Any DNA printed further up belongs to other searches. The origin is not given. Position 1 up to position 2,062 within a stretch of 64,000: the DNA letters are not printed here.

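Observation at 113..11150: Tandem genes fusing a VirB2/TrbC-like pilin hairpin to large adhesin-type ectodomains (about 600 aa and about 3077 aa)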

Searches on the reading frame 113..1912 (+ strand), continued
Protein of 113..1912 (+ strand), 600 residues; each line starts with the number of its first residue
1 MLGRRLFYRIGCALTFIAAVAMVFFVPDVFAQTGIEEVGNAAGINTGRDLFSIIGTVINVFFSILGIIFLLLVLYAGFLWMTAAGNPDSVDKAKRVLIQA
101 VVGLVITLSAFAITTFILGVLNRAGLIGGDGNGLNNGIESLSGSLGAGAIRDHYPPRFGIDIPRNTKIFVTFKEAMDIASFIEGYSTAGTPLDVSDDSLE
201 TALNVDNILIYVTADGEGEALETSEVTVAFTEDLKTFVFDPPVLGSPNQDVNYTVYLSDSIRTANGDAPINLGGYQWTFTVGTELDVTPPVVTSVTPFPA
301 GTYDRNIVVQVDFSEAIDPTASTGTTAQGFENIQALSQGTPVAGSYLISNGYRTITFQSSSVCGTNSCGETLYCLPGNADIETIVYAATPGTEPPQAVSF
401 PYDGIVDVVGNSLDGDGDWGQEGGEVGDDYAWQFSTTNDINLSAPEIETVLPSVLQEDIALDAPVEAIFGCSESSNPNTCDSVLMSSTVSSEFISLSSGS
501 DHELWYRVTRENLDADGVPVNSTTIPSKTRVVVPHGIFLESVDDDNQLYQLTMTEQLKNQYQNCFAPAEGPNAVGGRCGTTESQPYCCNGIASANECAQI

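Call 46: fold_search(model_id=the predicted structure, library=pdb)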
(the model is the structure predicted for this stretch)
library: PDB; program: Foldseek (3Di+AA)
matches with E <= 10: 1461; with E <= 0.001: 112
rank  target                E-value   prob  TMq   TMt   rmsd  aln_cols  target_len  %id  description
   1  8pxy_A                3.9e-09  1.00  0.15  0.24  21.2       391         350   14  Crystal structure of the transpeptidase LdtMt2 C354S mutant from Mycobacterium tuberculosis in complex with natural su (released 2024-08-07)
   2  5du7_C                7.7e-09  1.00  0.15  0.24  21.4       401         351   13  Crystal structure of ldtMt2 at 1.79 Angstrom resolution (released 2016-09-28)
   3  3vyn_B                8.6e-09  1.00  0.15  0.24  13.4       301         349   12  Crystal structure of Mycobacterium tuberculosis L,D-transpeptidase LdtMt2 N55 truncation mutant (resideus 55-408) (released 2013-06-19)
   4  5uwv_B                1.1e-08  1.00  0.15  0.25  18.5       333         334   12  Crystal structure of Mycobacterium abscessus L,D-transpeptidase 2 (released 2017-08-16)
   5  4qrb                  1.3e-08  1.00  0.14  0.24  13.8       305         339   12  Structure and specificity of L-D-Transpeptidase from Mycobacterium tuberculosis and antibiotic resistance: Calcium bindi (released 2015-12-23)
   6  8a1m_A                1.3e-08  1.00  0.15  0.24  20.4       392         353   12  Crystal structure of the transpeptidase LdtMt2 from Mycobacterium tuberculosis in complex with maleimide analogue 4 (released 2023-06-14)
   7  5uwv_E                1.5e-08  1.00  0.15  0.25  17.5       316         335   11  Crystal structure of Mycobacterium abscessus L,D-transpeptidase 2 (released 2017-08-16)
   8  5uwv_F                1.9e-08  1.00  0.15  0.26  13.8       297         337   12  Crystal structure of Mycobacterium abscessus L,D-transpeptidase 2 (released 2017-08-16)
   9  4uj6                  1.9e-08  1.00  0.15  0.13  27.7       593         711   11  Structure of surface layer protein SbsC, domains 1-6 (released 2016-04-27)
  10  5uwv_C                2.4e-08  1.00  0.15  0.25  14.7       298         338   12  Crystal structure of Mycobacterium abscessus L,D-transpeptidase 2 (released 2017-08-16)
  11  5du7_A                2.5e-08  1.00  0.14  0.23  13.5       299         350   12  Crystal structure of ldtMt2 at 1.79 Angstrom resolution (released 2016-09-28)
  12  5uwv_A                2.8e-08  1.00  0.15  0.26  13.9       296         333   13  Crystal structure of Mycobacterium abscessus L,D-transpeptidase 2 (released 2017-08-16)
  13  4hu2                  3.5e-08  1.00  0.14  0.39  12.8       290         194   13  Crystal structure of LdtMt2, a L,D-transpeptidase from Mycobacterium tuberculosis: domain A and B (released 2012-12-12)
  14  8aho_B                3.5e-08  1.00  0.15  0.24  13.7       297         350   12  Crystal structure of the transpeptidase LdtMt2 from Mycobacterium tuberculosis in complex with cyanamide analogue 31 (released 2023-08-02)
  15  4qr7                  3.9e-08  1.00  0.14  0.24  22.0       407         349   14  Structure and specificity of L-D-Transpeptidase from Mycobacterium tuberculosis and antibiotic resistance: Calcium bindi (released 2015-07-29)
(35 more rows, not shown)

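Call 49: find_related_loci(query=A1, collection=genome_contigs, flank=10000)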
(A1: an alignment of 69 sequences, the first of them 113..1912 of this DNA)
Query A1 (600 aa) in genome_contigs; peptide patterns used: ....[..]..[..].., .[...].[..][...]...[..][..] (x = any residue, [..] = any of these).
200 stretches matched a pattern; 150 encode a relative of the query (tblastn E <= 1e-3); the best 80 are kept; 80 distinct loci.
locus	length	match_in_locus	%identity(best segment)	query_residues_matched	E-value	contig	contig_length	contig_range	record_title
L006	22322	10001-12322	53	1-600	0e+0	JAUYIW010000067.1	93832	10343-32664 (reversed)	MAG: Candidatus Uhrbacteria bacterium isolate C24_metabat.bin.112 C24_k141_116952, whole genome shotgun sequence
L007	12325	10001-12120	51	4-598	0e+0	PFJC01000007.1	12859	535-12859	MAG: Candidatus Uhrbacteria bacterium CG_4_10_14_3_um_filter_41_21 CG_4_10_14_3_um_filter_scaffold_3413_c, whole genome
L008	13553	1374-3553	52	1-597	0e+0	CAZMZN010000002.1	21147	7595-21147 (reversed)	MAG TPA_asm: uncultured Gammaproteobacteria bacterium isolate SRP162660_co2_224 genome assembly, contig: NODE_732_length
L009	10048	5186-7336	52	5-597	0e+0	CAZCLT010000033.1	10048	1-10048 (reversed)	MAG TPA_asm: uncultured Gammaproteobacteria bacterium isolate binchicken_co38_1068 genome assembly, contig: NODE_14237_l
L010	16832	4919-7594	52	5-597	0e+0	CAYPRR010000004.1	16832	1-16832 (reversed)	MAG TPA_asm: uncultured Gammaproteobacteria bacterium isolate SRP062349_co5_16 genome assembly, contig: NODE_1153_length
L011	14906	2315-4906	52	9-597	0e+0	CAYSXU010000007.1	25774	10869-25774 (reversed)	MAG TPA_asm: uncultured Gammaproteobacteria bacterium isolate SRP062349_co5_332 genome assembly, contig: NODE_535_length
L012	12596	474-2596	51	1-597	0e+0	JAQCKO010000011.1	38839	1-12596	MAG: bacterium isolate casp40-mb.74 NODE_2416_length_38839_cov_0.129582, whole genome shotgun sequence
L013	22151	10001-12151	51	16-598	2e-178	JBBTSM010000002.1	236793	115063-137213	MAG: Patescibacteria group bacterium isolate H41-bin182_1 H41_bin182_1_000000000002, whole genome shotgun sequence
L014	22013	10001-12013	52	29-597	9e-178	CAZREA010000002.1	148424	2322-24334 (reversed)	MAG TPA_asm: uncultured Gammaproteobacteria bacterium isolate SRP342105_co2_22 genome assembly, contig: NODE_66_length_1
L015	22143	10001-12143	50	4-597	3e-176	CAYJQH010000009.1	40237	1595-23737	MAG TPA_asm: uncultured Gammaproteobacteria bacterium isolate ERP125453_co1_14 genome assembly, contig: NODE_751_length_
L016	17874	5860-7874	51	4-598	9e-176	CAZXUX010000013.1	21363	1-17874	MAG TPA_asm: uncultured Gammaproteobacteria bacterium isolate SRP342105_co1_333 genome assembly, contig: NODE_3279_lengt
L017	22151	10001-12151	52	16-598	6e-176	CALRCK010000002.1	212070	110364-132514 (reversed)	MAG: Candidatus Uhrbacteria bacterium isolate Ike-50m-33 genome assembly, contig: Ike-50-c15, whole genome shotgun seque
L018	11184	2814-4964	50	4-598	9e-175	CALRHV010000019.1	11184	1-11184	MAG: Candidatus Uhrbacteria bacterium isolate TrH-25oct19-208 genome assembly, contig: TrH-25oct19-C11796, whole genome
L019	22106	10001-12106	53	1-598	0e+0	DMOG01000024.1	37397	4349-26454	MAG TPA_asm: Candidatus Uhrbacteria bacterium isolate UBA12070 contig_757, whole genome shotgun sequence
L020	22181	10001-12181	49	2-597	1e-172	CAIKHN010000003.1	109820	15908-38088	Candidatus Uhrbacteria bacterium isolate LJ-3-15m_bin-0684 genome assembly, contig: bin-0684:03/40, whole genome shotgun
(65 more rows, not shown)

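Call 56: search_protein_families(library=ncbifam, proteins=[window:113-1912:+], max_evalue=0.01)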
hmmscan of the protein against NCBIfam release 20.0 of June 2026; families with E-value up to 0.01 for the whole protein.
window:113-1912:+ (600 aa): 1 family
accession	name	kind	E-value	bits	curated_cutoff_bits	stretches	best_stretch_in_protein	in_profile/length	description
NF045849.1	ICE_MMCAP2_0565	equivalog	5.2e-09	35.7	40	1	50-120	9-79/80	Mbov_0395 family pilin-like conjugal transfer protein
